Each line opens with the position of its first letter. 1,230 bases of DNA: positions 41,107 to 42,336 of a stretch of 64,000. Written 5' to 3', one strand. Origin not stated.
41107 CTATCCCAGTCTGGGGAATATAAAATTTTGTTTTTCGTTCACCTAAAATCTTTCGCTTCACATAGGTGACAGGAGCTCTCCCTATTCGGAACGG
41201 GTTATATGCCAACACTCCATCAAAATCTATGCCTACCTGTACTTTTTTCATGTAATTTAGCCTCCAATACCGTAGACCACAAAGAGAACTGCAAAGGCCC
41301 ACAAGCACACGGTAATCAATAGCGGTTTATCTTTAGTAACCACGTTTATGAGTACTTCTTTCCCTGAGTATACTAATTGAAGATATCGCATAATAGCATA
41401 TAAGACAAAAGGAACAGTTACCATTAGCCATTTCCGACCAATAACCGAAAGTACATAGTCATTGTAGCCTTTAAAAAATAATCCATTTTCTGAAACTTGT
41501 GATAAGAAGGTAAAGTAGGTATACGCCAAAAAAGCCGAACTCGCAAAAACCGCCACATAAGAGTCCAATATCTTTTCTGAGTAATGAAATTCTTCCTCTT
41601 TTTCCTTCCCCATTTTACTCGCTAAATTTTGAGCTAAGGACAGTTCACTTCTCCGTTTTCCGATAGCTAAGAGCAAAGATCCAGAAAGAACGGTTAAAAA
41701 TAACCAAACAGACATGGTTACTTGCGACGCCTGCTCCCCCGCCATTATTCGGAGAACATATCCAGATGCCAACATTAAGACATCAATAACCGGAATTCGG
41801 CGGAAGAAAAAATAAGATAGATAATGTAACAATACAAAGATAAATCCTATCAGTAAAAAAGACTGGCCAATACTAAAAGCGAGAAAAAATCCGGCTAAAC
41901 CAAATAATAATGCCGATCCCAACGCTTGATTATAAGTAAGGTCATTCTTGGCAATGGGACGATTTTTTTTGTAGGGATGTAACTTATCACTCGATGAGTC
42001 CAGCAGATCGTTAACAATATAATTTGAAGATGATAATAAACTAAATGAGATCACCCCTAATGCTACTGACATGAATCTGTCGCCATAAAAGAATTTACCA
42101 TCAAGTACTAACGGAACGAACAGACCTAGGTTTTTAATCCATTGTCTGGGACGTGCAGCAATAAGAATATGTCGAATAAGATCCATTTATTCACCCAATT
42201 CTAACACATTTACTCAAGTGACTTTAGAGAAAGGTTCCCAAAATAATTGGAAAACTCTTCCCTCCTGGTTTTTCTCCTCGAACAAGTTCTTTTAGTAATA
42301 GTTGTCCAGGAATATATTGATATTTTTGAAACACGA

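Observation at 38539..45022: A decaprenyl-phosphoarabinose-like, lipid-linked pentose donor pathway built from non-orthologous parts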

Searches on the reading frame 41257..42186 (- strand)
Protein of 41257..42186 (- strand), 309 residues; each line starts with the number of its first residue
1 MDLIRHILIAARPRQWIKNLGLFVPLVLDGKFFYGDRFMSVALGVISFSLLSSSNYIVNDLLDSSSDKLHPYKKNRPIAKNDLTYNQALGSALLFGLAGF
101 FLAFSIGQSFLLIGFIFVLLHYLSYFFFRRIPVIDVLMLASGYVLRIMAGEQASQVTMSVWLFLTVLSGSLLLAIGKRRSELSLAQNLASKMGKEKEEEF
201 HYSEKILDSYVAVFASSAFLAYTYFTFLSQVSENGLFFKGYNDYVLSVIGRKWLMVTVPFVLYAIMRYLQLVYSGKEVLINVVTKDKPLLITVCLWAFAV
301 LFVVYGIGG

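Call 3: search_protein_families(library=pfam, proteins=[window:41257-42186:-], max_evalue=0.01)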
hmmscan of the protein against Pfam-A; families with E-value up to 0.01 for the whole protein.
window:41257-42186:- (309 aa): 1 family
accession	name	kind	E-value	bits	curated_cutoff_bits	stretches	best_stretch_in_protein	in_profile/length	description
PF01040.23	UbiA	-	2.2e-16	60.4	34.2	1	37-171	21-150/250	UbiA prenyltransferase family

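Call 4: search_protein_families(library=ncbifam, proteins=[window:41257-42186:-], max_evalue=0.01)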
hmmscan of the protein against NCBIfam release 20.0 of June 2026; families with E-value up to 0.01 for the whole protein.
window:41257-42186:- (309 aa): 11 families
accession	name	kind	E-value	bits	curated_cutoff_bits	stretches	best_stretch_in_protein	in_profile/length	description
NF008977.0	PRK12324.1-2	equivalog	1.2e-46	159.5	234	1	8-305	6-288/297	decaprenyl-phosphate phosphoribosyltransferase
NF008978.0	PRK12324.1-4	equivalog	2.5e-44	151.6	207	1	5-305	33-320/322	decaprenyl-phosphate phosphoribosyltransferase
NF006088.0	PRK08238.1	equivalog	5.6e-42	144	351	1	5-229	193-413/482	UbiA family prenyltransferase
NF008976.0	PRK12324.1-1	equivalog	7.5e-35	120.8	474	1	3-234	17-249/306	decaprenyl-phosphate phosphoribosyltransferase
NF009523.0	PRK12884.1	equivalog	2.7e-09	36.7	269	1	39-163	37-159/279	prenyltransferase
TIGR01474.1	ubiA_proteo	equivalog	1e-06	28.4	275.45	1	49-161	51-164/282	4-hydroxybenzoate octaprenyltransferase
TIGR01473.1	cyoE_ctaB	equivalog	1.4e-06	28.3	210.3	1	38-117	34-117/281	heme o synthase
TIGR01475.1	ubiA_other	subfamily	6e-06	25.9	180.8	1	39-160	36-156/282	UbiA-like polyprenyltransferase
NF003348.0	PRK04375.1-1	equivalog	3.8e-05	23.2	285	1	43-123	41-125/292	heme o synthase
NF009522.0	PRK12883.1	equivalog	0.00022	20.8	353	1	50-140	48-136/279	geranylgeranylglycerol-phosphate geranylgeranyltransferase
NF009514.0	PRK12873.1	equivalog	0.0014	18.1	246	1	49-113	57-121/297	4-hydroxybenzoate polyprenyltransferase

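Call 5: search_solved_structures(query=window:41257-42186:-, max_evalue=0.01, show_alignments=2)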
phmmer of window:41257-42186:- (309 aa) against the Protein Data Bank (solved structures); distinct sequences matched with E-value up to 0.01: 2.
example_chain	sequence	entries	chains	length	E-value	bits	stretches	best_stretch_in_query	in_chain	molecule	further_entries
8j8j_D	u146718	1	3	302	2e-26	96.6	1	3-227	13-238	Decaprenyl-phosphate phosphoribosyltransferase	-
8j8k_A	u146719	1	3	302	1.7e-18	70.6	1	3-227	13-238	Decaprenyl-phosphate phosphoribosyltransferase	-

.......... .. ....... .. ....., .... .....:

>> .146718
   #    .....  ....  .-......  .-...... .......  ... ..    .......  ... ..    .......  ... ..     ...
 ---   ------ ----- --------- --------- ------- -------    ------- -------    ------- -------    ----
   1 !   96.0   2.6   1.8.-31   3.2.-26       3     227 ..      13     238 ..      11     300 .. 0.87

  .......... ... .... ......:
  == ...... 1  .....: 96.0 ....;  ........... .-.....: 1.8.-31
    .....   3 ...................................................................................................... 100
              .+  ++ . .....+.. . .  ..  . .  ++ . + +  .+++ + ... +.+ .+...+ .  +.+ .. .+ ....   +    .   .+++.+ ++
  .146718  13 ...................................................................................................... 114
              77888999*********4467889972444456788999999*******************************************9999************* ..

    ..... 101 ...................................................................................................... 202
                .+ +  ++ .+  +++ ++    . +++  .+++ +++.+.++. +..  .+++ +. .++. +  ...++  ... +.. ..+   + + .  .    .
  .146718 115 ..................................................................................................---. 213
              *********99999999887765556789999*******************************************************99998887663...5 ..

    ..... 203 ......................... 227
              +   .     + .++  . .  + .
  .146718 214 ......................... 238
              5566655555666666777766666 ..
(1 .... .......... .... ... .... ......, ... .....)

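Call 8: find_homologous_proteins(query=window:41257-42186:-, max_evalue=0.00001)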
Query window:41257-42186:- (309 aa): 2626 proteins with E <= 0.00001 among 8000 candidates; the best 120 are listed.
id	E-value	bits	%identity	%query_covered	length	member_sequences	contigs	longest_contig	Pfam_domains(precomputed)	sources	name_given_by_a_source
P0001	8.6e-194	661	100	100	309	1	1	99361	PF01040.24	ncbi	-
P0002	1.4e-165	568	83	100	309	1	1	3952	PF01040.24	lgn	-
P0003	1.1e-160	552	81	100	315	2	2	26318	PF01040.24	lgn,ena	-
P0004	2.5e-151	521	80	100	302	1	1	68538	PF01040.24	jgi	jgi:4-hydroxybenzoate polyprenyltransferase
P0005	4.0e-138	478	69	100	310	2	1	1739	PF01040.24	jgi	-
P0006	3.0e-135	469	71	100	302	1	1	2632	PF01040.24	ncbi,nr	ncbi:MAG: UbiA prenyltransferase family protein [Patescibacteria group bacterium]|nr:UbiA prenyltran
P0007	5.5e-134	465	69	100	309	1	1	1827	PF01040.24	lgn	-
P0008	2.1e-131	456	67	100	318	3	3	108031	PF01040.24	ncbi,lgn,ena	-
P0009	5.6e-128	445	66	100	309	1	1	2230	PF01040.24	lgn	-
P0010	6.0e-126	438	64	100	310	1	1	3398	PF01040.24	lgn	-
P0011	5.1e-120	419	62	100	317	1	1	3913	PF01040.24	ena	-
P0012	6.8e-119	415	62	100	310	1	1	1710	PF01040.24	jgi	-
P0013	1.6e-117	411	60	100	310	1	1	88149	PF01040.24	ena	-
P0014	2.3e-115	403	60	100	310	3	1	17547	PF01040.24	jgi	jgi:4-hydroxybenzoate polyprenyltransferase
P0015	3.2e-113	396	59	100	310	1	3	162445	PF01040.24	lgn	-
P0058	1.6e-84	302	48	100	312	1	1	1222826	PF01040.24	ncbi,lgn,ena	-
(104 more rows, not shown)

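Call 10: find_encoding_contigs(protein=P0001, flank=10000, max_places=3)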
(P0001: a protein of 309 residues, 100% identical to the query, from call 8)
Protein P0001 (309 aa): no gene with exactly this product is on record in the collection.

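Call 11: find_encoding_contigs(protein=P0058, flank=10000, max_places=3)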
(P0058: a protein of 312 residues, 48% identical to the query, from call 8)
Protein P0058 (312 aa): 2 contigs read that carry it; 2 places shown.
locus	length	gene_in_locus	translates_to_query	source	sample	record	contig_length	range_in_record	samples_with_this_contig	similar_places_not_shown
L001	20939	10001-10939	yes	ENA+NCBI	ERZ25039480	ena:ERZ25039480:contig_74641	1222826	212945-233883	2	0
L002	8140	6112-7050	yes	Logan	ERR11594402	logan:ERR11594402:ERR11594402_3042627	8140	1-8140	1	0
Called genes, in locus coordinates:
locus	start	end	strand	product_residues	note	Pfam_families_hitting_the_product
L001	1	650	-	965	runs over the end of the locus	PF00580:UvrD-helicase, PF01443:Viral_helicase1 (faint), PF13086:AAA_11 (faint), PF13245:AAA_19, PF13361:UvrD_C, PF13538:UvrD_C_2 (weak), PF12705:PDDEXK_1, PF10926:DUF2800 (weak), +1 more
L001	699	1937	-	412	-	PF06821:Ser_hydrolase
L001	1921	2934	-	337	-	PF02646:RmuC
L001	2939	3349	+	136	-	-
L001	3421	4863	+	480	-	PF00133:tRNA-synt_1, PF09334:tRNA-synt_1g, PF00133:tRNA-synt_1, PF01406:tRNA-synt_1e (weak)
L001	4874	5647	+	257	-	PF01026:TatD_DNase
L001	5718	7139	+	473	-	PF13641:Glyco_tranf_2_3 (weak), PF13632:Glyco_trans_2_3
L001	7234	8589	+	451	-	-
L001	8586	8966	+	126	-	-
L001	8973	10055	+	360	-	PF00953:Glycos_transf_4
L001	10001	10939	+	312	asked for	PF01040:UbiA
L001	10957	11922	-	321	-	PF08308:PEGA, PF06347:SH3_4 (weak), PF08239:SH3_3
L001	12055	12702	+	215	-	PF01551:Peptidase_M23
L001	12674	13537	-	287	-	PF00892:EamA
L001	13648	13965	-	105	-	PF03091:CutA1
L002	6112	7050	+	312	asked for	PF01040:UbiA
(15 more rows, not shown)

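Call 12: find_encoding_contigs(protein=P0004, flank=10000, max_places=2)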
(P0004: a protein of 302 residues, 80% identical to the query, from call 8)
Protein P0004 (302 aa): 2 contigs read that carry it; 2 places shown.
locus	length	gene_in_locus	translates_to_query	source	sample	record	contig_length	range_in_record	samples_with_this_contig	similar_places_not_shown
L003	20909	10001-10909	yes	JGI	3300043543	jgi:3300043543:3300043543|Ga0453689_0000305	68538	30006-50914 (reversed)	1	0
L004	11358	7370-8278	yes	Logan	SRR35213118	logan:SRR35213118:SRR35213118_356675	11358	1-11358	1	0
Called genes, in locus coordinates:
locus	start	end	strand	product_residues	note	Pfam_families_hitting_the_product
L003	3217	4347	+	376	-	PF00575:S1 (weak), PF23459:S1_RRP5 (faint), PF00575:S1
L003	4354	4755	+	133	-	PF00856:SET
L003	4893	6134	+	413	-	PF13481:AAA_25, PF03796:DnaB_C (weak), PF06745:ATPase, PF23442:DUF7125 (weak), PF13541:ChlI (weak)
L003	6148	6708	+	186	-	-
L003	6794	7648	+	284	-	PF01850:PIN (weak)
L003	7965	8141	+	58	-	-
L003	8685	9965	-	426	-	PF00890:FAD_binding_2 (weak), PF01266:DAO, PF01593:Amino_oxidase, PF01946:Thi4 (weak), PF07992:Pyr_redox_2 (faint), PF12831:FAD_oxidored (faint), PF13450:NAD_binding_8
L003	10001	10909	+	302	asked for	PF01040:UbiA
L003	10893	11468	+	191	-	-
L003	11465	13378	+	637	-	PF13439:Glyco_transf_4, PF13579:Glyco_trans_4_4, PF00534:Glycos_transf_1, PF13692:Glyco_trans_1_4, PF01209:Ubie_methyltran, PF13489:Methyltransf_23, PF13847:Methyltransf_31, PF08241:Methyltransf_11, +3 more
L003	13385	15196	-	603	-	PF13231:PMT_2 (weak)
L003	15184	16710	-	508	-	-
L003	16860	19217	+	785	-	PF10060:DUF2298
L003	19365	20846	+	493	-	PF07497:Rho_RNA_bind, PF00006:ATP-synt_ab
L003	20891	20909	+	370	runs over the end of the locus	PF23473:LysM3_LYK4_5 (faint), PF01476:LysM, PF01551:Peptidase_M23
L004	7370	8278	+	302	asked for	PF01040:UbiA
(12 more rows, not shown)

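Call 13: find_encoding_contigs(protein=P0008, flank=10000, max_places=2)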
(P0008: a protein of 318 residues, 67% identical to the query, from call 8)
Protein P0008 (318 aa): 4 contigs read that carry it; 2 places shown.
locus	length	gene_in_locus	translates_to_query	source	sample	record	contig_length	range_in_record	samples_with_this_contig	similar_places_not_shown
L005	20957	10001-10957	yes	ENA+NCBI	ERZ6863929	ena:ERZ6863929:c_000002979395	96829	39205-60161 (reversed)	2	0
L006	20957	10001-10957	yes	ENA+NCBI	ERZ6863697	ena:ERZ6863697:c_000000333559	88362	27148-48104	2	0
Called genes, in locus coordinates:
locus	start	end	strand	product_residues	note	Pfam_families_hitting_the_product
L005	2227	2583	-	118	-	-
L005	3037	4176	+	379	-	PF00575:S1 (weak), PF23459:S1_RRP5 (faint), PF00575:S1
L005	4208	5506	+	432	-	PF18073:Zn_ribbon_LapB, PF13481:AAA_25, PF23442:DUF7125, PF06745:ATPase, PF13541:ChlI (weak)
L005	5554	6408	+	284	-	PF01850:PIN (faint)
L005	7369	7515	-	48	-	-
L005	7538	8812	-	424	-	PF00070:Pyr_redox (faint), PF01266:DAO, PF01593:Amino_oxidase, PF03486:HI0933_like (faint), PF07992:Pyr_redox_2 (faint), PF13450:NAD_binding_8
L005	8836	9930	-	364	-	PF00871:Acetate_kinase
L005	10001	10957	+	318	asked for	PF01040:UbiA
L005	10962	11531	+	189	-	-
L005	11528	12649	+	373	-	PF13439:Glyco_transf_4, PF13579:Glyco_trans_4_4, PF00534:Glycos_transf_1, PF13692:Glyco_trans_1_4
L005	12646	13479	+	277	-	PF01209:Ubie_methyltran, PF05401:NodS (weak), PF13489:Methyltransf_23, PF13847:Methyltransf_31, PF08241:Methyltransf_11, PF08242:Methyltransf_12, PF13649:Methyltransf_25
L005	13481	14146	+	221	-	PF02475:TRM5-TYW2_MTfase, PF05175:MTS, PF13847:Methyltransf_31 (weak), PF02390:Methyltransf_4 (weak), PF13649:Methyltransf_25 (weak), PF05050:Methyltransf_21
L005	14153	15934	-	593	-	-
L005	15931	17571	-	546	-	-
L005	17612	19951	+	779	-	PF10060:DUF2298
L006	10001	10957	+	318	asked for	PF01040:UbiA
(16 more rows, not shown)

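Call 14: find_encoding_contigs(protein=P0013, flank=10000, max_places=2)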
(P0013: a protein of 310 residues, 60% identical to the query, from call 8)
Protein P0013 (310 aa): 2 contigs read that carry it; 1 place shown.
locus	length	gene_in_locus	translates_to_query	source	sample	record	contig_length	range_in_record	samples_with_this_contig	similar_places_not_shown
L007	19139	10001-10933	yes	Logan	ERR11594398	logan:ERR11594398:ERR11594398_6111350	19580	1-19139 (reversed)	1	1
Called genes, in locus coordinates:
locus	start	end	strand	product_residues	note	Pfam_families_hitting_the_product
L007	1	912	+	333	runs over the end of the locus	PF01266:DAO (faint), PF07992:Pyr_redox_2, PF13738:Pyr_redox_3, PF00070:Pyr_redox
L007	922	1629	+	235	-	PF00970:FAD_binding_6 (weak), PF26733:03009_C (faint), PF00175:NAD_binding_1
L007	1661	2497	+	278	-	PF01063:Aminotran_4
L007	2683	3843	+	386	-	PF00575:S1, PF23459:S1_RRP5 (faint), PF00575:S1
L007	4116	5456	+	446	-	PF18073:Zn_ribbon_LapB, PF13481:AAA_25, PF06745:ATPase, PF23442:DUF7125, PF13541:ChlI (faint)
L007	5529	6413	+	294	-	PF01850:PIN (weak)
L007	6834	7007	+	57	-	-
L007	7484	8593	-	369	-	PF00069:Pkinase, PF07714:PK_Tyr_Ser-Thr (weak)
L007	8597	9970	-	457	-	PF07992:Pyr_redox_2 (faint), PF00890:FAD_binding_2 (weak), PF01266:DAO, PF12831:FAD_oxidored (weak), PF01593:Amino_oxidase, PF13450:NAD_binding_8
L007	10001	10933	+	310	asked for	PF01040:UbiA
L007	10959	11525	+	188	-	-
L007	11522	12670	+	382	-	PF20706:GT4-conflict (faint), PF13439:Glyco_transf_4, PF13579:Glyco_trans_4_4, PF00534:Glycos_transf_1, PF13692:Glyco_trans_1_4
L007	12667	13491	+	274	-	PF13489:Methyltransf_23, PF05175:MTS (weak), PF01209:Ubie_methyltran, PF13847:Methyltransf_31, PF08241:Methyltransf_11, PF08242:Methyltransf_12, PF13649:Methyltransf_25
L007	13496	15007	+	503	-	-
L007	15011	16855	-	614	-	-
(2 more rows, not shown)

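Call 54: search_dna_similar(query=window:41257-42186:-, collection=plasmids, mode=protein, max_evalue=1e-8, max_rows=25)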
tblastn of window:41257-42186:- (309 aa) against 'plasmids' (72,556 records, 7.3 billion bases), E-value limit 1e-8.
Records with a match: 84; places in all: 84; records where one place covers at least 80% of the query: 42.
Best place of each record, by identity: <60% 84.
By first word of the organism name: Rhizobium 30; Sinorhizobium 5; Vibrio 3; Sphingomonadaceae 3; Salipiger 3; Cereibacter 3; Paracoccus 2; Natronococcus 2; Lactococcus 2; Agrobacterium 2; and 25 more.
By predicted mobility (MOB-suite, as given by PLSDB): non-mobilizable 56; conjugative 19; mobilizable 9.
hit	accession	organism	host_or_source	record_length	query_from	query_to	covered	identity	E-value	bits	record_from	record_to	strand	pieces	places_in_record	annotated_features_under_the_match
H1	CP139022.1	Flammeovirgaceae bacterium SG7u.111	Seagrass,tissue sample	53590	12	305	95%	32.2%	1e-28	122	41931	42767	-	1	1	decaprenyl-phosphate phosphoribosyltransferase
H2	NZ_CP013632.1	Rhizobium sp. N324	Phaseolus vulgaris,Whole ...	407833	12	309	96%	31.7%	5e-16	86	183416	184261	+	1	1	UbiA family prenyltransferase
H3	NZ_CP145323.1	Rhodococcus ruber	-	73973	2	305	98%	30.8%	3e-22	104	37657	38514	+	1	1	decaprenyl-phosphate phosphoribosyltransferase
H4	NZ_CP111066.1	Chondrinema litorale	Seaweed,red alga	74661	12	305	95%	31.4%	1e-30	129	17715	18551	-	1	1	decaprenyl-phosphate phosphoribosyltransferase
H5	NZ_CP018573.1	Marivivens sp. JLT3646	cell culture,shallow-sea hydrothermal ...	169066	12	305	95%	31.3%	5e-27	118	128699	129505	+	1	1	decaprenyl-phosphate phosphoribosyltransferase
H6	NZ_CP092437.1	Rhizobium sp. K102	Phaseolus vulgaris,Cell culture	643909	12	309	96%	30.8%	6e-14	80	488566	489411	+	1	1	UbiA family prenyltransferase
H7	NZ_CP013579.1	Rhizobium phaseoli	Phaseolus vulgaris,Whole ...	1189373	12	309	96%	30.5%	3e-13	78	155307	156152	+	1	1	record has no annotation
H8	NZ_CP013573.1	Rhizobium phaseoli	Phaseolus vulgaris,Whole ...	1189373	12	309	96%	30.5%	3e-13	78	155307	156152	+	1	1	record has no annotation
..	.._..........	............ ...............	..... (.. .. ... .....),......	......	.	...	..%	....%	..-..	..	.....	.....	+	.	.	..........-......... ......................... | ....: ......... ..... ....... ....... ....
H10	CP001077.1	Rhizobium etli CIAT 652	-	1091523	12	309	96%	30.1%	2e-12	75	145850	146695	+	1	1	putative integral membrane prenyltransferase protein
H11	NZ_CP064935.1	Rhizobium phaseoli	Phaseolus vulgaris,single cell,soil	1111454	12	309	96%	30.1%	3e-12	74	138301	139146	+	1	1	record has no annotation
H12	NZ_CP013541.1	Rhizobium phaseoli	Phaseolus vulgaris,Whole ...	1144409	12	309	96%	30.1%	3e-12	74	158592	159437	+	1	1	record has no annotation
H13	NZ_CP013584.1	Rhizobium phaseoli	Phaseolus vulgaris,Whole ...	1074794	12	309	96%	30.1%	5e-12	74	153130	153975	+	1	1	record has no annotation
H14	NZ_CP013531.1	Rhizobium phaseoli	Phaseolus vulgaris,Whole ...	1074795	12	309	96%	30.1%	5e-12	74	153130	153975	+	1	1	record has no annotation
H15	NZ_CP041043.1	Paracoccus sp. AK26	pure culture,Hexachlorocyclohexane ...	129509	11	295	92%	31.5%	3e-16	86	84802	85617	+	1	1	UbiA family prenyltransferase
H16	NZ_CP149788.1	Haloterrigena sp. KLK7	cell culture,salt lake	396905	12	307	96%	30.1%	2e-27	119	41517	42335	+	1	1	decaprenyl-phosphate phosphoribosyltransferase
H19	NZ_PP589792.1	Lactococcus sp.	Bacterial culture,Dairy environment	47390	2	305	98%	29.0%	2e-23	107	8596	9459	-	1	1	decaprenyl-phosphate phosphoribosyltransferase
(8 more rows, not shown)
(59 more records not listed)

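Call 55: search_dna_similar(query=window:41257-42186:-, collection=phages, mode=protein, max_evalue=0.00001, max_rows=15)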
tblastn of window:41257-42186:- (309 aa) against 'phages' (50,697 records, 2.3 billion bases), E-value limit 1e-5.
Records with a match: 1; places in all: 1; records where one place covers at least 80% of the query: 1.
Best place of each record, by identity: <60% 1.
By first word of the organism name: Bacteriophage 1.
By host as written in the record: - 1.
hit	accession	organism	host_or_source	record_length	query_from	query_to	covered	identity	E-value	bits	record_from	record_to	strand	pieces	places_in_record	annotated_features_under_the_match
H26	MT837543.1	Bacteriophage sp.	human fecal samples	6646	3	305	98%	28.0%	8e-23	104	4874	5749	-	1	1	record has no annotation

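Call 56: get_annotated_region(hit=H19, flank=8000)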
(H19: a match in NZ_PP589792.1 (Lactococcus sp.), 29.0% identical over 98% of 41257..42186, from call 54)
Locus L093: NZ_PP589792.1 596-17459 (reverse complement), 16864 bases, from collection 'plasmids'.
description: Lactococcus sp. strain LLF27 plasmid pLLF27D, complete sequence
organism: Lactococcus sp. (NCBI taxid 44273)
taxonomy: Bacteria; Bacillota; Bacilli; Lactobacillales; Streptococcaceae; Lactococcus; Lactococcus sp.
host: -; source: Bacterial culture,Dairy environment; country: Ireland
typing (MOB-suite, as given by PLSDB): mobilizable; replicon rep_cluster_414,rep_cluster_656; relaxase MOBP,MOB_Unknown
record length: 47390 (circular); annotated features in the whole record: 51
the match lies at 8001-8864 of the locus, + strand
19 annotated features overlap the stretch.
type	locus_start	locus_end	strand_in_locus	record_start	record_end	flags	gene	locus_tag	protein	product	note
CDS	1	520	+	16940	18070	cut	-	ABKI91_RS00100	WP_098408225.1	glycoside hydrolase family 99-like domain-containing protein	-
CDS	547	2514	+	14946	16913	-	-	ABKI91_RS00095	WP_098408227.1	capsular polysaccharide synthesis protein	-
CDS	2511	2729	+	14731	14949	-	-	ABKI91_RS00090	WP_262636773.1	hypothetical protein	-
CDS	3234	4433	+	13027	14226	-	-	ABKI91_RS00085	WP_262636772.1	O-antigen ligase family protein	-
CDS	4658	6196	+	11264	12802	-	-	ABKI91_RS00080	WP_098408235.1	oligosaccharide flippase family protein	-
CDS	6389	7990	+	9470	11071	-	-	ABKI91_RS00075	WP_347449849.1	hypothetical protein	-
CDS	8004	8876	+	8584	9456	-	-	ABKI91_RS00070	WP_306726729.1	decaprenyl-phosphate phosphoribosyltransferase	-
CDS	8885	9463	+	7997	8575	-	-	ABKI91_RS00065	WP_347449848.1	HAD-IB family phosphatase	GO:0008152 - metabolic process [Evidence IEA]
CDS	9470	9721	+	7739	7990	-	-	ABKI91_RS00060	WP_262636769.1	GtrA family protein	GO:0000271 - polysaccharide biosynthetic process [Evidence IEA]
CDS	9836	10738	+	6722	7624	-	-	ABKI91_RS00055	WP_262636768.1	phosphodiester glycosidase family protein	-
CDS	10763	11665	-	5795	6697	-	-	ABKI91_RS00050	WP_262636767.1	LCP family protein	-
CDS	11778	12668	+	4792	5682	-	-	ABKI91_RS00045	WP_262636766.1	IS982-like element IS982B family transposase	GO:0006313 - DNA transposition [Evidence IEA]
CDS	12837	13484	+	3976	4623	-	pcp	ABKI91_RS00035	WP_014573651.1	pyroglutamyl-peptidase I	GO:0030163 - protein catabolic process [Evidence IEA]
CDS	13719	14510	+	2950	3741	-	-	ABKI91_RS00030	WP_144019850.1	Type 1 glutamine amidotransferase-like domain-containing protein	GO:0006508 - proteolysis [Evidence IEA]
CDS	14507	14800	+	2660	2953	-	-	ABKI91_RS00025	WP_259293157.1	hypothetical protein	-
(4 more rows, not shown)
